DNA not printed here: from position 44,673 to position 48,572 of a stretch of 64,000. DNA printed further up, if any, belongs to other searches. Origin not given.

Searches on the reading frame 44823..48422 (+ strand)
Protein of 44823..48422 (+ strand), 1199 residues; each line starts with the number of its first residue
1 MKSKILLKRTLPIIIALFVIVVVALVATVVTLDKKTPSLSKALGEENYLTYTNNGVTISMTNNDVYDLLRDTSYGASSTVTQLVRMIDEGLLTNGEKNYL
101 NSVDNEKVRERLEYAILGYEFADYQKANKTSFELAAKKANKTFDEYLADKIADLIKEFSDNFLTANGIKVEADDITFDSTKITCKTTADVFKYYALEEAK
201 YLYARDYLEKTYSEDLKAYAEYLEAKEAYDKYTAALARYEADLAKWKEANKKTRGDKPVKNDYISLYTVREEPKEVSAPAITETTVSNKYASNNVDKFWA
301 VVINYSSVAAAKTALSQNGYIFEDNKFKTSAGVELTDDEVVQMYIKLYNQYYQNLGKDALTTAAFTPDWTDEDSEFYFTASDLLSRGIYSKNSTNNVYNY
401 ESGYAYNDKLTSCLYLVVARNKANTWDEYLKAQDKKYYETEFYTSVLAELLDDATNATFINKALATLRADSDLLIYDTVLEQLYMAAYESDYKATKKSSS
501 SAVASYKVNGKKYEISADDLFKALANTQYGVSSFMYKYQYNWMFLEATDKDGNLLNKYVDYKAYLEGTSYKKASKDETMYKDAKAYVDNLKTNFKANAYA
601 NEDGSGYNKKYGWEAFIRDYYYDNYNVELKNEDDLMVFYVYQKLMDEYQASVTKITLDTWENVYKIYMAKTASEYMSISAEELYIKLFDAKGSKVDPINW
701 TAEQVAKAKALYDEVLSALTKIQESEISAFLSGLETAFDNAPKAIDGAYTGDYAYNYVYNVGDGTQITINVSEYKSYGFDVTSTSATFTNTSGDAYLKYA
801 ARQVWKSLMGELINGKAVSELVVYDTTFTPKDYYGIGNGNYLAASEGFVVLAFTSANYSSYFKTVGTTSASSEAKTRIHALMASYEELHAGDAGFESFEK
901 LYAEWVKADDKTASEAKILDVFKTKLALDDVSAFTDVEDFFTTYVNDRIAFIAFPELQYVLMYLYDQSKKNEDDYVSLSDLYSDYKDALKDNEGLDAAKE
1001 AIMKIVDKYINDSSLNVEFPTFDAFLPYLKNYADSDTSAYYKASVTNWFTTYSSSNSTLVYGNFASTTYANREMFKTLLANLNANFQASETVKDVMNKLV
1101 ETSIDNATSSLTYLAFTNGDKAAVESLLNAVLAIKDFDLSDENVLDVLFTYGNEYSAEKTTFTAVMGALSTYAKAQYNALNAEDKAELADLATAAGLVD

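Call 3: search_protein_families(library=pfam, proteins=[window:44823-48422:+], max_evalue=0.1)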
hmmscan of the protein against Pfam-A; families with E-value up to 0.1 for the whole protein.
window:44823-48422:+ (1199 aa): 1 family
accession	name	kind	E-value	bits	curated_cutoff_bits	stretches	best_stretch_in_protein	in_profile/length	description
PF08964.15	Crystall_3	-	0.044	14.4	27.3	0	388-444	19-70/86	Beta/Gamma crystallin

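Call 66: search_protein_families(library=padloc, proteins=[window:44823-48422:+], max_evalue=0.01)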
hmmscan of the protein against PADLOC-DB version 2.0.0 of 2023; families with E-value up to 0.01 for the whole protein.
window:44823-48422:+ (1199 aa): 0 families

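Call 72: search_protein_families(library=ncbifam, proteins=[window:44823-48422:+], max_evalue=0.1)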
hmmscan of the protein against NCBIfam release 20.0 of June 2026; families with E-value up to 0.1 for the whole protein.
window:44823-48422:+ (1199 aa): 0 families
